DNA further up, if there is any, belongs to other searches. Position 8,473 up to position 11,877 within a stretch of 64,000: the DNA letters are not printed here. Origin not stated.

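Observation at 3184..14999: Complete Ton motor co-operonic with an orphan giant protein, a PorV-like barrel and a T9SS-CTD cargo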

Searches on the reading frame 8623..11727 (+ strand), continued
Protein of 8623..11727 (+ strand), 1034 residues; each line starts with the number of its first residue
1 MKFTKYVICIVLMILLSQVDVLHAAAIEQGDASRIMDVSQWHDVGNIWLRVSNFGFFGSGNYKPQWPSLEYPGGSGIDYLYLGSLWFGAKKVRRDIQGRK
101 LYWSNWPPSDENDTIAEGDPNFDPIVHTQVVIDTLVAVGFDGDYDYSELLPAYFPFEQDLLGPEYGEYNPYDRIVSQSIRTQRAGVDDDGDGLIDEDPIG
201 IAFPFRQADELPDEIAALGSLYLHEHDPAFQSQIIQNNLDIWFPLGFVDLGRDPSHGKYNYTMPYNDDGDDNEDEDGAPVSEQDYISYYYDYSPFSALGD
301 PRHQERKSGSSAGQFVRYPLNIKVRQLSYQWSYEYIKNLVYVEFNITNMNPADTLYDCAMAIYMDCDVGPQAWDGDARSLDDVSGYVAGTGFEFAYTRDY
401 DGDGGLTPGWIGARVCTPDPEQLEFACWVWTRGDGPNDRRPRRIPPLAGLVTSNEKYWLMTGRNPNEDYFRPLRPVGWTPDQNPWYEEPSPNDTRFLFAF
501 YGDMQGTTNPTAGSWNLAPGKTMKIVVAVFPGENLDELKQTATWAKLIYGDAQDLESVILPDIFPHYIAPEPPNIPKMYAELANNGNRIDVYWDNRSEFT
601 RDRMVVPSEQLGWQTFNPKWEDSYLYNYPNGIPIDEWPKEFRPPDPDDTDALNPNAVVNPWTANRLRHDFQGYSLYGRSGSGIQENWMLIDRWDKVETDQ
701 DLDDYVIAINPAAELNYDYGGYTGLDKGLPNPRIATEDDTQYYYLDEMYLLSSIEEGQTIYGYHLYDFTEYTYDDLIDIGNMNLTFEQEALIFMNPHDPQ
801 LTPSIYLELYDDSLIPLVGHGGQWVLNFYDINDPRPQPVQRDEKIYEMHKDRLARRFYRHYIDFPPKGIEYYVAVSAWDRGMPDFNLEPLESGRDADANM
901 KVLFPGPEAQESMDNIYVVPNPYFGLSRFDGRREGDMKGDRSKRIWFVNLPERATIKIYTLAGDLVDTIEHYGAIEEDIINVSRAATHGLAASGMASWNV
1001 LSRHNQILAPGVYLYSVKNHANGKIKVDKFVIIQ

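Call 70: fold_search(model_id=the predicted structure, library=pdb)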
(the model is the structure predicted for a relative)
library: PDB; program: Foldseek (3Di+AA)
matches with E <= 10: 1340; with E <= 0.001: 117
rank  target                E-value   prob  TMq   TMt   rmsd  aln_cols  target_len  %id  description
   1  9ju0_BBB              3.0e-07  1.00  0.30  0.23   8.9       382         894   10  C-terminally truncated dextran dextrinase bound with acarbose (released 2025-09-03)
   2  9ju0_AAA              3.6e-07  1.00  0.30  0.23   6.7       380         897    9  C-terminally truncated dextran dextrinase bound with acarbose (released 2025-09-03)
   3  9ju0_CCC              6.5e-07  1.00  0.30  0.23   8.6       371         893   10  C-terminally truncated dextran dextrinase bound with acarbose (released 2025-09-03)
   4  8r1m_A                1.3e-06  1.00  0.27  0.24  11.2       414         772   12  Structure of TxGH116 with covalently bound N-azido-octyl aziridine (released 2024-10-02)
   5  8i5o                  1.4e-06  1.00  0.28  0.24  12.1       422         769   12  Crystal structure of TxGH116 D593A acid/base mutant from Thermoanaerobacterium xylanolyticum (released 2023-05-03)
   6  8rfe_A                1.7e-06  1.00  0.27  0.07   9.3       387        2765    8  CgsiGP2 sample in nanodisc (released 2024-03-20)
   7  7dks                  2.1e-06  1.00  0.26  0.23  10.3       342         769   12  Crystal structure of TxGH116 E441A nucleophile mutant from Thermoanaerobacterium xylanolyticum (released 2021-06-23)
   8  7w2t_A                2.9e-06  1.00  0.27  0.24  12.2       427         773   12  Crystal structure of TxGH116 E730Q mutant from Thermoanaerobacterium xylanolyticum with glucose (released 2022-04-06)
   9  6tpu_A                3.2e-06  1.00  0.12  0.36  12.9       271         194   10  Crystal structures of FNIII domain three and four of the human leucocyte common antigen-related protein, LAR (released 2020-05-13)
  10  6ggy_A                3.4e-06  1.00  0.24  0.18  12.3       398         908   11  Paenibacillus sp. YM1 laminaribiose phosphorylase with sulphate bound (released 2018-06-13)
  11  7dkw_B                3.6e-06  1.00  0.27  0.24  11.4       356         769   12  Crystal structure of TxGH116 E441G nucleophile mutant from Thermoanaerobacterium xylanolyticum with autocondensation p (released 2021-06-23)
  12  6gh3_A                3.6e-06  1.00  0.23  0.18  12.7       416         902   11  Paenibacillus sp. YM1 laminaribiose phosphorylase with alpha-man-1-phosphate bound (released 2018-06-13)
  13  3rrs_A                3.8e-06  1.00  0.29  0.24   8.6       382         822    8  Crystal structure analysis of cellobiose phosphorylase from Cellulomonas uda (released 2012-05-09)
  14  6ggy_B                4.0e-06  1.00  0.25  0.19  11.8       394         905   12  Paenibacillus sp. YM1 laminaribiose phosphorylase with sulphate bound (released 2018-06-13)
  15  7w2v                  4.2e-06  1.00  0.28  0.24  11.7       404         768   11  Crystal structure of TxGH116 R786A mutant from Thermoanaerobacterium xylanolyticum with glucose (released 2022-04-06)
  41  5m11                  2.0e-05  0.99  0.14  0.13  25.0       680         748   10  Structural and functional probing of PorZ, an essential bacterial surface component of the type-IX secretion system of h (released 2016-11-09)
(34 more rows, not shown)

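Call 86: search_protein_families(library=pfam, proteins=[L048:13564-15450:+, L048:15506-17785:-, L048:18061-20898:+, L048:1819-2532:+, L031:24-2213:+, L031:2793-4172:+, L031:4342-6084:+, L031:13487-15157:+, L031:15245-16189:+, L031:17181-18302:+], max_evalue=0.001)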
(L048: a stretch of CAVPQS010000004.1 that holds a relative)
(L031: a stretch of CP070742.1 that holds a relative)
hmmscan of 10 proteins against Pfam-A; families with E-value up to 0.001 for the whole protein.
L048:13564-15450:+ (628 aa): 0 families

L048:15506-17785:- (759 aa): 22 families
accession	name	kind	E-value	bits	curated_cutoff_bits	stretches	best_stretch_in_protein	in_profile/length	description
PF00515.34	TPR_1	-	8.5e-33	111.3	27.8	2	677-708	1-32/34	Tetratricopeptide repeat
PF07719.23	TPR_2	-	5.3e-29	98.3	27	1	677-709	1-33/34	Tetratricopeptide repeat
PF13181.12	TPR_8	-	8.1e-25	85.3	25.7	0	677-708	1-32/34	Tetratricopeptide repeat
PF13414.12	TPR_11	-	1.3e-20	73.2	26.8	3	456-497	1-42/42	TPR repeat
PF13431.12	TPR_17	-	4e-20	70.8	24.4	0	667-697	3-33/34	Tetratricopeptide repeat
PF13424.12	TPR_12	-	2.1e-18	66.7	30.1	1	677-740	3-74/77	Tetratricopeptide repeat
PF13432.12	TPR_16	-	5.1e-18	65.6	32.7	1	647-710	1-64/65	Tetratricopeptide repeat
PF14559.12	TPR_19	-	2.8e-17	63.2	25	2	690-744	4-58/68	Tetratricopeptide repeat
PF13174.12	TPR_6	-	4.2e-16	58.9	26.3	0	645-675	2-32/33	Tetratricopeptide repeat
PF13428.12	TPR_14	-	1.9e-15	56.2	23.5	0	678-718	2-42/44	Tetratricopeptide repeat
PF13176.12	TPR_7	-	6.9e-12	44.9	27.9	0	519-537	1-19/36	Tetratricopeptide repeat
PF13231.12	PMT_2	-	4.7e-11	43.6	26.1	1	64-215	2-153/160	Dolichyl-phosphate-mannose-protein mannosyltransferase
PF23914.1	TPR_CcmH_CycH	-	8.6e-11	42.4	42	1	666-734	39-107/158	Cytochrome c-type biogenesis protein H TPR domain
PF24575.1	TPR_Slam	-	2e-09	38.3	35.2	0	452-506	50-104/104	Surface lipoprotein assembly modifier, N-terminal TPR repeats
PF12895.13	ANAPC3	-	2e-09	38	27.2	0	530-609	2-80/82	Anaphase-promoting complex, cyclosome, subunit 3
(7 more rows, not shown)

L048:18061-20898:+ (945 aa): 4 families
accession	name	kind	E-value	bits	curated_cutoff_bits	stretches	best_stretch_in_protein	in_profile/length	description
PF00082.27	Peptidase_S8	-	2.2e-52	178.6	21.8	1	180-462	1-288/288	Subtilase family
PF13860.13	FlgD_ig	-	1.1e-07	32.2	27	1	876-931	18-74/79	FlgD Ig-like domain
PF18962.6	Por_Secre_tail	-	6.2e-06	26.8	27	1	862-942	2-74/75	Secretion system C-terminal sorting domain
PF13585.12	CHU_C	-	3.7e-05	24.2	27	1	879-941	26-81/86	CHU_C Type IX secretion signal domain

L048:1819-2532:+ (237 aa): 2 families
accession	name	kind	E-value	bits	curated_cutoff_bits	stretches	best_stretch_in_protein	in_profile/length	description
PF21948.1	LplA-B_cat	-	4.3e-27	95.8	27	1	14-227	3-199/200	Lipoyl protein ligase A/B catalytic domain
PF03099.24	BPL_LplA_LipB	-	3.1e-10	40.5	21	1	51-180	8-131/133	Biotin/lipoate A/B protein ligase family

L031:24-2213:+ (729 aa): 10 families
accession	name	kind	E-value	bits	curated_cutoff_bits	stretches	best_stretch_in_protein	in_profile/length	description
PF13424.12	TPR_12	-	1.7e-16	60.6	30.1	2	358-406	27-77/77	Tetratricopeptide repeat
PF07719.23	TPR_2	-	1.9e-14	53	27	1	376-405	3-32/34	Tetratricopeptide repeat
PF00515.34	TPR_1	-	1.1e-07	31.9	27.8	1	375-405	2-32/34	Tetratricopeptide repeat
PF10602.15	RPN7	-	8.2e-07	29.3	29.6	0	412-507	34-126/174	26S proteasome subunit RPN7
PF17874.7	TPR_MalT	-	3.1e-06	27.1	45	1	357-523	63-231/336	MalT-like TPR region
PF13432.12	TPR_16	-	3.5e-06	27.8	32.7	0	371-405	28-62/65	Tetratricopeptide repeat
PF13176.12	TPR_7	-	1.7e-05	25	27.9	0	378-409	3-34/36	Tetratricopeptide repeat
PF14559.12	TPR_19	-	0.00027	21.6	25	0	378-402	29-53/68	Tetratricopeptide repeat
PF13374.12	TPR_10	-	0.00044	20.6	27.5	0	380-406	8-34/42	Tetratricopeptide repeat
PF09976.15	TPR_21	-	0.00089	19.5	25.5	0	440-482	99-141/193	Tetratricopeptide repeat-like domain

L031:2793-4172:+ (459 aa): 2 families
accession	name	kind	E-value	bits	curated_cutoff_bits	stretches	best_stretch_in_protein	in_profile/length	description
PF18962.6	Por_Secre_tail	-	2.4e-10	41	27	1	381-456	2-74/75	Secretion system C-terminal sorting domain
PF13860.13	FlgD_ig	-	5.8e-05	23.4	27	1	387-446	10-75/79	FlgD Ig-like domain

L031:4342-6084:+ (580 aa): 3 families
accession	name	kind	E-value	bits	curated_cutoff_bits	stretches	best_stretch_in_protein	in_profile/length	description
PF18962.6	Por_Secre_tail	-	2e-07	31.6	27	1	502-576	2-73/75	Secretion system C-terminal sorting domain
PF13860.13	FlgD_ig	-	5.9e-05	23.4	27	1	509-558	9-66/79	FlgD Ig-like domain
PF13088.12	BNR_2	-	0.00048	20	31.4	0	184-281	51-151/277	BNR repeat-like domain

L031:13487-15157:+ (556 aa): 0 families

L031:15245-16189:+ (314 aa): 1 family
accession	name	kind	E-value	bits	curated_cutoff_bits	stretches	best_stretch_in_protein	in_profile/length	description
PF00294.29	PfkB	-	8.5e-16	58.6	25.8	1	170-290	176-294/302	pfkB family carbohydrate kinase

L031:17181-18302:+ (373 aa): 1 family
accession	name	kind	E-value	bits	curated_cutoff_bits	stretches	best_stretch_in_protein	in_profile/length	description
PF04389.22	Peptidase_M28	-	3.7e-18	66.4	21.3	1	151-359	7-187/193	Peptidase family M28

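Call 93: search_protein_families(library=ncbifam, proteins=[L048:1819-2532:+, L023:4412-5236:+], max_evalue=0.00001)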
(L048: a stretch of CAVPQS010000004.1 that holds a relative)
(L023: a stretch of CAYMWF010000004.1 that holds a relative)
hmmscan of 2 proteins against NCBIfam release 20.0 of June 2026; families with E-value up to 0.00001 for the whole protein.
L048:1819-2532:+ (237 aa): 4 families
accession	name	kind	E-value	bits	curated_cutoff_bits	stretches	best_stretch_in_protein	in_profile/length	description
NF053750.1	LplA_large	exception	7.5e-14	51.7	480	1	28-177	24-157/248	lipoate-protein ligase large subunit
TIGR00545.2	lipoyltrans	equivalog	4e-12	45.7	280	1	13-126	11-116/328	lipoate--protein ligase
NF053751.1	LplAB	exception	3.9e-09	36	550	1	2-130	99-227/348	lipoate-protein ligase LplAB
NF053790.1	LplA_LipA_fuse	exception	4.6e-07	28.8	800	1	39-213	35-186/606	bifunctional lipoate--protein ligase/lipoyl synthase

L023:4412-5236:+ (274 aa): 3 families
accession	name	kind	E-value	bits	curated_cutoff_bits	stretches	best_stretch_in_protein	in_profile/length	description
NF053750.1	LplA_large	exception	9.9e-15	54.6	480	1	20-144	8-127/248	lipoate-protein ligase large subunit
TIGR00545.2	lipoyltrans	equivalog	1.5e-10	40.6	280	1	50-143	30-118/328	lipoate--protein ligase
NF053751.1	LplAB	exception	3.9e-10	39.3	550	1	11-142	99-224/348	lipoate-protein ligase LplAB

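Call 103: find_encoding_contigs(protein=P0121, flank=10000, max_places=1)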
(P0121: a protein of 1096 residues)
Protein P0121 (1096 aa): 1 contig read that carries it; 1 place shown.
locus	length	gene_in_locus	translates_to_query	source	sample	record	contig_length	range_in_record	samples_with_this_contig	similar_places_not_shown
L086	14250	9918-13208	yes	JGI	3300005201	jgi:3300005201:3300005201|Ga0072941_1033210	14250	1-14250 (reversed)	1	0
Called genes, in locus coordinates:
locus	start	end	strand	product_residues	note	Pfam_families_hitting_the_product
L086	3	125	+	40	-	?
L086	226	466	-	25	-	-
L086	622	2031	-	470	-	-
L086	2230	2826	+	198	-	PF13505:OMP_b-brl (weak)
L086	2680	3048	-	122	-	-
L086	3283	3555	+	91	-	-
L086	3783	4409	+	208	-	-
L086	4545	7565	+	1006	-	PF13620:CarboxypepD_reg, PF13715:CarbopepD_reg_2, PF07715:Plug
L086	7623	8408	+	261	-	PF01618:MotA_ExbB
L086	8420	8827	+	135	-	PF02472:ExbD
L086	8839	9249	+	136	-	PF02472:ExbD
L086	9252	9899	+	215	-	PF03544:TonB_C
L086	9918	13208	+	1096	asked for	-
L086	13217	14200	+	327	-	PF03687:UPF0164 (weak), PF19572:PorV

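Call 104: find_encoding_contigs(protein=P0059, flank=10000, max_places=1)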
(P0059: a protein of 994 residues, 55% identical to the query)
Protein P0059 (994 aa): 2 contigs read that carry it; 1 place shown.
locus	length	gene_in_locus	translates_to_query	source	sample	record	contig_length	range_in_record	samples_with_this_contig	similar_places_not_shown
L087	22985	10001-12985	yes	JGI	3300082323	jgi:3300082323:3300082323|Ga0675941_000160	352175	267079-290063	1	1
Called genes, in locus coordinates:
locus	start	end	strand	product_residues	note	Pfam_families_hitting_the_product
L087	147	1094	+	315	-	PF02450:LCAT (weak)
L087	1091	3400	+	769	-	PF13424:TPR_12, PF13424:TPR_12, PF17874:TPR_MalT, PF00515:TPR_1, PF13181:TPR_8, PF13424:TPR_12, PF00512:HisKA, PF02518:HATPase_c, +10 more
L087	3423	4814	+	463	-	PF00072:Response_reg, PF00158:Sigma54_activat, PF14532:Sigma54_activ_2, PF07728:AAA_5, PF25601:AAA_lid_14, PF02954:HTH_8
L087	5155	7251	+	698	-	PF13585:CHU_C (weak), PF13860:FlgD_ig, PF18962:Por_Secre_tail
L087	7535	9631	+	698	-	PF13860:FlgD_ig, PF18962:Por_Secre_tail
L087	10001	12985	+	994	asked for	-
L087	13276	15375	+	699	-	PF13860:FlgD_ig (weak), PF18962:Por_Secre_tail (weak)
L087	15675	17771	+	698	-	PF13860:FlgD_ig, PF18962:Por_Secre_tail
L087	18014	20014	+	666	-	PF13424:TPR_12, PF13424:TPR_12, PF00515:TPR_1, PF13424:TPR_12, PF00515:TPR_1, PF13424:TPR_12, PF13424:TPR_12, PF02518:HATPase_c, +14 more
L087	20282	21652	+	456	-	PF00072:Response_reg, PF00158:Sigma54_activat, PF14532:Sigma54_activ_2, PF07728:AAA_5 (weak), PF25601:AAA_lid_14, PF02954:HTH_8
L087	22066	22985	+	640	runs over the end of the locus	PF13860:FlgD_ig, PF18962:Por_Secre_tail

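Call 105: find_encoding_contigs(protein=P0007, flank=10000, max_places=1)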
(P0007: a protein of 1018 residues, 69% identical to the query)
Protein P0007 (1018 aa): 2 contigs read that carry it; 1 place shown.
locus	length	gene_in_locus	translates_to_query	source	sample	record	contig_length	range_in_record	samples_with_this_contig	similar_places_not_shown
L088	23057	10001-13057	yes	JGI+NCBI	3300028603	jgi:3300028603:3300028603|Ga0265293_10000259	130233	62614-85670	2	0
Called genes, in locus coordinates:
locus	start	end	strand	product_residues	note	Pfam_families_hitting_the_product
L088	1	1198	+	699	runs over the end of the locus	PF02092:tRNA_synt_2f, PF05746:DALR_1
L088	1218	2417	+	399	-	PF00155:Aminotran_1_2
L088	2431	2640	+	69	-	-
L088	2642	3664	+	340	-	PF00586:AIRS, PF02769:AIRS_C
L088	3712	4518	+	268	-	PF21948:LplA-B_cat, PF03099:BPL_LplA_LipB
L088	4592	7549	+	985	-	PF13620:CarboxypepD_reg, PF13715:CarbopepD_reg_2, PF07715:Plug (weak)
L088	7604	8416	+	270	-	PF01618:MotA_ExbB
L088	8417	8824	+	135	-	PF02472:ExbD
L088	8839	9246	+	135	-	PF02472:ExbD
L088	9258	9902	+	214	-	PF03544:TonB_C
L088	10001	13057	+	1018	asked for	-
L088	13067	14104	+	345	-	PF03687:UPF0164 (faint), PF19572:PorV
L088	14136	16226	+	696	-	PF13860:FlgD_ig, PF18962:Por_Secre_tail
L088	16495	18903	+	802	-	-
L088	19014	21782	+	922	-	PF02739:5_3_exonuc_N, PF01367:5_3_exonuc, PF01612:DNA_pol_A_exo1, PF00476:DNA_pol_A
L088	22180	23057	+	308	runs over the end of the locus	PF00389:2-Hacid_dh, PF03446:NAD_binding_2 (faint), PF02826:2-Hacid_dh_C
